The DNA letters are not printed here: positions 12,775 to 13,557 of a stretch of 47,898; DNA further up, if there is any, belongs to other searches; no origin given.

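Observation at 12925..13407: Ribosomal protein L31 fused to an RNA polymerase alpha-CTD-like helix-hairpin-helix domain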

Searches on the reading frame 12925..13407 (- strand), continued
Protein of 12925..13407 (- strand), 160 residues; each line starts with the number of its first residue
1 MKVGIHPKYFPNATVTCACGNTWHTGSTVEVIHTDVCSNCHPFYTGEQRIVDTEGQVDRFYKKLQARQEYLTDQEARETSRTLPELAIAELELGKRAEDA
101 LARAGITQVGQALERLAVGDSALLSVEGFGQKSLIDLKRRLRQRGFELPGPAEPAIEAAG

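Call 27: fold_search(model_id=the predicted structure, library=pdb)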
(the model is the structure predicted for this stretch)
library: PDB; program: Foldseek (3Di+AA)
matches with E <= 10: 227; with E <= 0.001: 29
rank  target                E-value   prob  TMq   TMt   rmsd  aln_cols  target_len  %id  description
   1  4v9r_B4               7.9e-06  1.00  0.24  0.48   7.7        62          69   60  Crystal structure of antibiotic DITYROMYCIN bound to 70S ribosome (released 2014-07-09)
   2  3j9w_B3               1.4e-05  1.00  0.24  0.53   6.1        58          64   53  Cryo-EM structure of the Bacillus subtilis MifM-stalled ribosome complex (released 2015-04-29)
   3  5mdy_a                3.0e-05  1.00  0.22  0.46   8.6        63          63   56  Structure of ArfA and TtRF2 bound to the 70S ribosome (pre-accommodated state) (released 2016-12-21)
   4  9d7r_24               3.6e-05  1.00  0.23  0.48   7.1        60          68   62  Crystal structure of the wild-type Thermus thermophilus 70S ribosome in complex with Fva1 antimicrobial peptide, mRNA (released 2024-11-13)
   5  8cd1_Le               5.0e-05  1.00  0.21  0.43   8.9        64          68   53  70S-PHIKZ014 (released 2024-01-24)
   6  7n1p_Le               5.0e-05  1.00  0.21  0.42   8.6        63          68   56  Elongating 70S ribosome complex in a classical pre-translocation (PRE-C) conformation (released 2021-07-14)
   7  5o61_g                5.6e-05  1.00  0.22  0.52   9.4        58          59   48  The complete structure of the Mycobacterium smegmatis 70S ribosome (released 2017-07-12)
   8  7n2c_Le               5.6e-05  1.00  0.21  0.43   8.7        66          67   53  Elongating 70S ribosome complex in a fusidic acid-stalled intermediate state of translocation bound to EF-G(GDP) (INT (released 2021-07-14)
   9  7nbu_l                6.0e-05  1.00  0.22  0.23   9.2        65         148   54  Structure of the HigB1 toxin mutant K95A from Mycobacterium tuberculosis (Rv1955) and its target, the cspA mRNA, on th (released 2022-03-02)
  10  8qcq_6                9.9e-05  1.00  0.22  0.64   4.6        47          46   57  B. subtilis ApdA-stalled ribosomal complex (released 2024-03-20)
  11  6ha1_6                9.9e-05  1.00  0.24  0.52   6.9        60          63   55  Cryo-EM structure of a 70S Bacillus subtilis ribosome translating the ErmD leader peptide in complex with telithromyci (released 2018-08-29)
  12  4v8a_A4               1.4e-04  1.00  0.23  0.61   4.4        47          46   57  The structure of thermorubin in complex with the 70S ribosome from Thermus thermophilus. (released 2014-07-09)
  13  6q95_a                1.8e-04  1.00  0.21  0.51   8.9        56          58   61  Structure of tmRNA SmpB bound in A site of T. thermophilus 70S ribosome (released 2019-02-27)
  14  5zeb_2                2.1e-04  1.00  0.21  0.44   9.4        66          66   52  M. Smegmatis P/P state 70S ribosome structure (released 2018-09-26)
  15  5o60_g                2.3e-04  1.00  0.22  0.59   4.5        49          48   53  Structure of the 50S large ribosomal subunit from Mycobacterium smegmatis (released 2017-07-12)
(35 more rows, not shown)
